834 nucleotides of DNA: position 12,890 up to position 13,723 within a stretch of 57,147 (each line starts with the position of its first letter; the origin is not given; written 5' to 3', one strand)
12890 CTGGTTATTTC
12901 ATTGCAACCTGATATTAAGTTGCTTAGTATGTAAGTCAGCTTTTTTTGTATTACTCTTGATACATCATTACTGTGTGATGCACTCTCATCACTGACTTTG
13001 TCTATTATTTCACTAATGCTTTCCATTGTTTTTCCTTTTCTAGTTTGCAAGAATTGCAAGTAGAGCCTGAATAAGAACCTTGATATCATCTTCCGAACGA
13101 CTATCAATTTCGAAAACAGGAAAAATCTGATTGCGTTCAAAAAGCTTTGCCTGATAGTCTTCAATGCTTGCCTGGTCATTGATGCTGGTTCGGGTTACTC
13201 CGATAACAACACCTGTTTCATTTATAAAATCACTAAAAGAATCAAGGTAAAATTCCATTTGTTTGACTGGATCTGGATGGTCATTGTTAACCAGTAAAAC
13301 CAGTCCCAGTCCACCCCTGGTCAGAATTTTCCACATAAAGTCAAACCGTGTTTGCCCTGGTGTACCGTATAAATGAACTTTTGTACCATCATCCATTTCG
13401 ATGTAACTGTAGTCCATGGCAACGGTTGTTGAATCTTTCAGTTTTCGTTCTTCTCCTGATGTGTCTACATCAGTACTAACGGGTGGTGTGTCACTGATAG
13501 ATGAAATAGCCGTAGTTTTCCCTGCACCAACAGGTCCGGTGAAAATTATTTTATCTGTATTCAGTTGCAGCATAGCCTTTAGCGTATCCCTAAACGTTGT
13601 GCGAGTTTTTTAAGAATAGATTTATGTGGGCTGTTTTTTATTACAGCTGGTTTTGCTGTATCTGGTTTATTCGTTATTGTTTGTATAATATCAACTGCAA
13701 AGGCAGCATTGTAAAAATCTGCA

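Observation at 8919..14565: Convergent signalling locus: PilZ-like protein and kinase-like/phosphoesterase fusion facing an orphan protein / CvnD-type GTPase / two Roadblock proteins (candidate undescribed system)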

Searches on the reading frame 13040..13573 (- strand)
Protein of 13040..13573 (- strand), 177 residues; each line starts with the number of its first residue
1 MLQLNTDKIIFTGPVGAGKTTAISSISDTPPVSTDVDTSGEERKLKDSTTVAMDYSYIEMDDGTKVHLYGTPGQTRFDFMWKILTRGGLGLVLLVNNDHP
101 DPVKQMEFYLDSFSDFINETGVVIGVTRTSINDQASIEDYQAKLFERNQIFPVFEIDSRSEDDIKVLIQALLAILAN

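Call 3: search_protein_families(library=pfam, proteins=[window:13040-13573:-], max_evalue=0.1)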
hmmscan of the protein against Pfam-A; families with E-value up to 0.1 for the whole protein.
window:13040-13573:- (177 aa): 11 families
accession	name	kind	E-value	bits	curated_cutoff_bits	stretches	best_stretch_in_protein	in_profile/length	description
PF03029.23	ATP_bind_1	-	5.6e-10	39.9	27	1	45-138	64-172/240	Conserved hypothetical ATP binding protein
PF00071.28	Ras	-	2.3e-05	24.5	21.6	1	8-172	1-157/162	Ras family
PF10662.15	PduV-EutP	-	0.00077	19.7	21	0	7-28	2-23/143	Ethanolamine utilisation - propanediol utilisation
PF08477.19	Roc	-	0.00087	19.9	27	1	8-124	1-113/119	Ras of Complex, Roc, domain of DAPkinase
PF22745.1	Nlig-Ia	-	0.02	16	27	1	96-132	44-79/92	DNA ligase-like, N-terminal NAD+-binding domain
PF13401.12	AAA_22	-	0.02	15.6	27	1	9-56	8-33/130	AAA domain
PF02492.25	cobW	-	0.031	14.3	20.7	1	9-27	3-21/180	CobW/HypB/UreG, nucleotide-binding domain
PF03266.21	NTPase_1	-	0.035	14.4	23.9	1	8-29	1-22/168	NTPase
PF01926.29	MMR_HSR1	-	0.062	13.9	21.9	0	8-84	1-71/113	50S ribosome-binding GTPase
PF13521.12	AAA_28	-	0.07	13.8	27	1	8-29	1-22/164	AAA domain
PF03193.22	RsgA_GTPase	-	0.073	13.3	30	0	4-79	104-173/174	RsgA GTPase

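Call 4: search_protein_families(library=ncbifam, proteins=[window:13040-13573:-], max_evalue=0.1)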
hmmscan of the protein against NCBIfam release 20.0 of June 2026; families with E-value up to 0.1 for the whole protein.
window:13040-13573:- (177 aa): 6 families
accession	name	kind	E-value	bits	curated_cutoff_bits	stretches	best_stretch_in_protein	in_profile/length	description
TIGR00231.1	small_GTP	domain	5.4e-09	36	42.5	1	6-169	3-160/164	GTP-binding protein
TIGR02528.1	EutP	subfamily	0.0028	17.9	138.35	0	8-26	2-20/142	EutP/PduV family microcompartment system protein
NF041000.1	ATPase_ComGA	equivalog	0.027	13.5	300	1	9-26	131-148/267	competence type IV pilus ATPase ComGA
NF010248.0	PRK13695.1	equivalog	0.038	13.7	156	0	8-28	5-25/180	NTPase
TIGR03263.1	guanyl_kin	equivalog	0.046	13.3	160.45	1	9-61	4-55/180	guanylate kinase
NF012011.0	PRK15467.1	equivalog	0.066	12.9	258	0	8-26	3-21/159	ethanolamine utilization acetate kinase EutP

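Call 31: search_protein_families(library=padloc, proteins=[window:13040-13573:-], max_evalue=0.01)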
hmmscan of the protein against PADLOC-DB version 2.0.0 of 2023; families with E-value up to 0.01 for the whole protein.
window:13040-13573:- (177 aa): 0 families

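Call 40: find_homologous_proteins(query=window:13040-13573:-)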
Query window:13040-13573:- (177 aa): 4770 proteins with E <= 0.001 among 5294 candidates; the best 120 are listed.
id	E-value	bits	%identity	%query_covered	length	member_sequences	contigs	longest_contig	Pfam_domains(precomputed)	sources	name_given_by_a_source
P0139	8.3e-111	385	100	100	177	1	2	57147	PF03029.24,PF00071.29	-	-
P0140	8.4e-107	372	95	100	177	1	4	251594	PF03029.24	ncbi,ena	-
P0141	4.7e-106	370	93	100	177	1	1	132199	PF03029.24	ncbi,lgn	-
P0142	5.9e-106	369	94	100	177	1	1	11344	PF03029.24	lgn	-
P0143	1.9e-105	368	93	99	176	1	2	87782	PF03029.24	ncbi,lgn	-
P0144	1.4e-103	362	92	99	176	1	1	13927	PF03029.24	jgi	-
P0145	1.4e-103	362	92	100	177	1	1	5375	PF03029.24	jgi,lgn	-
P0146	7.4e-102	356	89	100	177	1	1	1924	PF03029.24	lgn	-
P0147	1.9e-101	355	88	100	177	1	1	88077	PF03029.24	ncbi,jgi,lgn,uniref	ncbi:putative ATP/GTP-binding protein [hydrothermal vent metagenome]|uniref:Putative ATP/GTP-binding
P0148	1.2e-100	352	88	100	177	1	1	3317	PF03029.24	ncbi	-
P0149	3.6e-98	344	86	100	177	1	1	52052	PF03029.24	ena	-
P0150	3.5e-96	338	82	100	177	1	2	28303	PF03029.24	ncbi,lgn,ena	-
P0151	2.9e-94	331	80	99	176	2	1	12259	PF03029.24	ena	-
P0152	4.3e-88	311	78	96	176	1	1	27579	PF03029.24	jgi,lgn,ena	-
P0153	2.8e-86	305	76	98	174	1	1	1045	PF03029.24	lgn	-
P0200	1.0e-77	277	66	99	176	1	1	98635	PF03029.24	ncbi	-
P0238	5.9e-74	265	66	95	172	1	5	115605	PF03029.24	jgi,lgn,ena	-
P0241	1.9e-73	264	67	97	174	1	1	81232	PF03029.24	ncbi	-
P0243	3.3e-73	263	67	97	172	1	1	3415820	PF03029.24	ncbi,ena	-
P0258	2.3e-71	257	64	95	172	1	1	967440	PF03029.24,PF00071.29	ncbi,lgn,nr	ncbi:MAG: GTP-binding protein [Gammaproteobacteria bacterium]|nr:GTP-binding protein [Gammaproteobac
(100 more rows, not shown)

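Call 50: find_encoding_contigs(protein=P0243, flank=8000, max_places=1)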
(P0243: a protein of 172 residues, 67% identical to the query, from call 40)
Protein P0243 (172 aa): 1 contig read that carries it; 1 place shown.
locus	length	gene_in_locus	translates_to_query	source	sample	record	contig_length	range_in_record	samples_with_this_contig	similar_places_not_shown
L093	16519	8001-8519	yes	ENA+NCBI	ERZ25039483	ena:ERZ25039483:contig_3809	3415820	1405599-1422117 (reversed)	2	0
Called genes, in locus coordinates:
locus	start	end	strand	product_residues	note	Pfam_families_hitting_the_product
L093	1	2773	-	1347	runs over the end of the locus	PF01627:Hpt, PF02518:HATPase_c, PF01584:CheW, PF00072:Response_reg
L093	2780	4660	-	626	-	PF00672:HAMP, PF00015:MCPsignal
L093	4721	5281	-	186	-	PF01584:CheW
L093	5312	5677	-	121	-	PF00072:Response_reg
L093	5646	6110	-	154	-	PF00072:Response_reg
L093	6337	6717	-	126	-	-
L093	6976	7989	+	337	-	-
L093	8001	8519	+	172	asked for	PF03029:ATP_bind_1 (weak)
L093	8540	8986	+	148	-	PF03259:Robl_LC7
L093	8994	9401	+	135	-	-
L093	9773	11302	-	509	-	PF27104:FimW_N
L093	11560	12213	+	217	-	PF01583:APS_kinase, PF13671:AAA_33 (weak)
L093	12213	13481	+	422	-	PF02417:Chromate_transp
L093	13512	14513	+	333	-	PF00685:Sulfotransfer_1, PF13469:Sulfotransfer_3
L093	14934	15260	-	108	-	PF06844:DUF1244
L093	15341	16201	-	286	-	PF03446:NAD_binding_2, PF03807:F420_oxidored, PF21761:RedAm-like_C (weak), PF14833:NAD_binding_11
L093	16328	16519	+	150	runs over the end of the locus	PF18423:zf_CopZ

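Call 51: find_encoding_contigs(protein=P0258, flank=8000, max_places=1)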
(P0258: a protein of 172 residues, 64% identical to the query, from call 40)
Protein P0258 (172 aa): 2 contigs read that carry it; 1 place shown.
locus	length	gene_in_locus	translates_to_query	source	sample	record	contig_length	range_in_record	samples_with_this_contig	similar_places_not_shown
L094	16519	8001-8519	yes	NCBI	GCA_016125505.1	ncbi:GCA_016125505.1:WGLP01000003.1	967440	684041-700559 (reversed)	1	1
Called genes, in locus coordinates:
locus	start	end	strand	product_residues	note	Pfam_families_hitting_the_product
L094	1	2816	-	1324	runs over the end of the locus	PF01627:Hpt, PF02518:HATPase_c, PF01584:CheW, PF00072:Response_reg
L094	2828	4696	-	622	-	PF02203:TarH (weak), PF00672:HAMP, PF00015:MCPsignal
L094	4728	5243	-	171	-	PF01584:CheW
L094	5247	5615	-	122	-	PF00072:Response_reg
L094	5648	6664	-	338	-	PF00072:Response_reg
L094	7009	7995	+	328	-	-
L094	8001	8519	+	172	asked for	PF00071:Ras (weak), PF03029:ATP_bind_1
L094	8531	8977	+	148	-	PF03259:Robl_LC7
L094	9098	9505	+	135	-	-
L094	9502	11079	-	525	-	PF27104:FimW_N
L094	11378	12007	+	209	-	PF01583:APS_kinase, PF13671:AAA_33 (weak)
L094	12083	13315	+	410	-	PF02417:Chromate_transp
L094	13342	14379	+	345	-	PF00685:Sulfotransfer_1, PF13469:Sulfotransfer_3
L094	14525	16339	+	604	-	PF00009:GTP_EFTU, PF01926:MMR_HSR1 (faint), PF22042:EF-G_D2, PF03144:GTP_EFTU_D2, PF00679:EFG_C, PF21018:BipA_C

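Call 94: find_encoding_contigs(protein=P0238, flank=9000, max_places=1)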
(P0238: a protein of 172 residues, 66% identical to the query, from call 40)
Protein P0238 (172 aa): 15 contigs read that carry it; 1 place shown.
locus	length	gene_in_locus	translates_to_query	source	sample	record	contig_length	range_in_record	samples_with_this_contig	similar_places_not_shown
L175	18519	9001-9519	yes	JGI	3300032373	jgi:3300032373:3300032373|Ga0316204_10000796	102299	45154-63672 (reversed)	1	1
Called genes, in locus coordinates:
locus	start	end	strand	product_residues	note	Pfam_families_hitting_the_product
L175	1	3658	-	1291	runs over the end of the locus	PF01627:Hpt, PF02518:HATPase_c, PF22563:iREC (faint), PF01584:CheW, PF00072:Response_reg, PF23198:PDE8A_N (faint)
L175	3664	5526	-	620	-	PF00672:HAMP, PF00015:MCPsignal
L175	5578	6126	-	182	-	PF01584:CheW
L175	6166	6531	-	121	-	PF00072:Response_reg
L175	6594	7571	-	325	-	PF00072:Response_reg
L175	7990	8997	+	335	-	-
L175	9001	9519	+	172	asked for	PF03029:ATP_bind_1 (faint)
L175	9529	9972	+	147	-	PF03259:Robl_LC7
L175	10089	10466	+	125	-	-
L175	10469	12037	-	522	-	PF27104:FimW_N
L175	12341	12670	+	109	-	PF07238:PilZ (weak)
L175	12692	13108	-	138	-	-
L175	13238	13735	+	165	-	PF02464:CinA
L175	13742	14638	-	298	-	PF26109:WHD_BrxR, PF13280:WYL, PF26107:BrxR_CTD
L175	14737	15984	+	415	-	PF00154:RecA_N, PF08423:Rad51, PF06745:ATPase (weak), PF27531:MT3502_N (weak), PF01637:ATPase_2 (weak), PF21096:RecA_C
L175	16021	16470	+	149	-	PF21982:RecX_HTH1, PF02631:RecX_HTH2, PF21981:RecX_HTH3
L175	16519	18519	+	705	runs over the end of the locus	PF07730:HisKA_3 (faint)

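Call 95: find_encoding_contigs(protein=P0200, flank=9000, max_places=1)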
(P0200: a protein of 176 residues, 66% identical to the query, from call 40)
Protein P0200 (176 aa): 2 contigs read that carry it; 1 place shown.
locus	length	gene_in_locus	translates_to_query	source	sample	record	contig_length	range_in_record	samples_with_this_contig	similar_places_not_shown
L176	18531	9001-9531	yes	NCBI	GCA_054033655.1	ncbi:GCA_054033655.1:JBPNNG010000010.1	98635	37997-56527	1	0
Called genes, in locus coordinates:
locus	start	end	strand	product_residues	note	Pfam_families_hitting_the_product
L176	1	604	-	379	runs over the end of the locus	PF00656:Peptidase_C14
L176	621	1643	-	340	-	-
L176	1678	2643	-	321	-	-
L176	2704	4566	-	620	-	-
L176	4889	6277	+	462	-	-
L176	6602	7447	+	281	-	-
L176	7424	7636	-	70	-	-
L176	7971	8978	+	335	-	-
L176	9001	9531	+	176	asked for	PF03029:ATP_bind_1 (faint)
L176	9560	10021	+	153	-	PF03259:Robl_LC7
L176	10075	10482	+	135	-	-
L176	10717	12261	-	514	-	PF06874:FBPase_2 (weak), PF00149:Metallophos, PF12850:Metallophos_2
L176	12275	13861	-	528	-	PF27104:FimW_N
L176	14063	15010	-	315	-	-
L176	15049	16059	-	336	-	-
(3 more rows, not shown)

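Call 96: find_encoding_contigs(protein=P0241, flank=9000, max_places=1)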
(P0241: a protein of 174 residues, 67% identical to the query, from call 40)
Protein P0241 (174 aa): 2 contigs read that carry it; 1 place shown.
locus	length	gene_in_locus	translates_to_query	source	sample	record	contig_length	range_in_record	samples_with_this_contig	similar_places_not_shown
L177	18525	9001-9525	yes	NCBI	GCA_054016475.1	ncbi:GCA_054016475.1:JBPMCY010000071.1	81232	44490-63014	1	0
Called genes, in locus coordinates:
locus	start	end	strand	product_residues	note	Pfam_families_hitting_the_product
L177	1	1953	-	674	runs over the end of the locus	PF00672:HAMP, PF00015:MCPsignal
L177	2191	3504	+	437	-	PF01476:LysM, PF04773:FecR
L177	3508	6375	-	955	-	PF13365:Trypsin_2, PF17820:PDZ_6 (weak), PF12812:PDZ_1, PF00595:PDZ (weak), PF13180:PDZ_2 (weak), PF17820:PDZ_6 (weak)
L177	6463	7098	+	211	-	PF00730:HhH-GPD, PF00633:HHH, PF10576:EndIII_4Fe-2S (weak)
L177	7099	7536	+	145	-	PF08897:DUF1841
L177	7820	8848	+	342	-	-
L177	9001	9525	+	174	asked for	PF03029:ATP_bind_1 (faint)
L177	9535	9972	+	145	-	PF03259:Robl_LC7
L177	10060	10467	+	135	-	-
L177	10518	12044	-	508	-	PF00149:Metallophos, PF12850:Metallophos_2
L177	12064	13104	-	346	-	PF00042:Globin, PF01152:Bac_globin (weak)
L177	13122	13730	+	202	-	PF14521:Aspzincin_M35 (weak)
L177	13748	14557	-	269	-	PF01435:Peptidase_M48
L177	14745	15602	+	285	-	PF00763:THF_DHG_CYH, PF02882:THF_DHG_CYH_C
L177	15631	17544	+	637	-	-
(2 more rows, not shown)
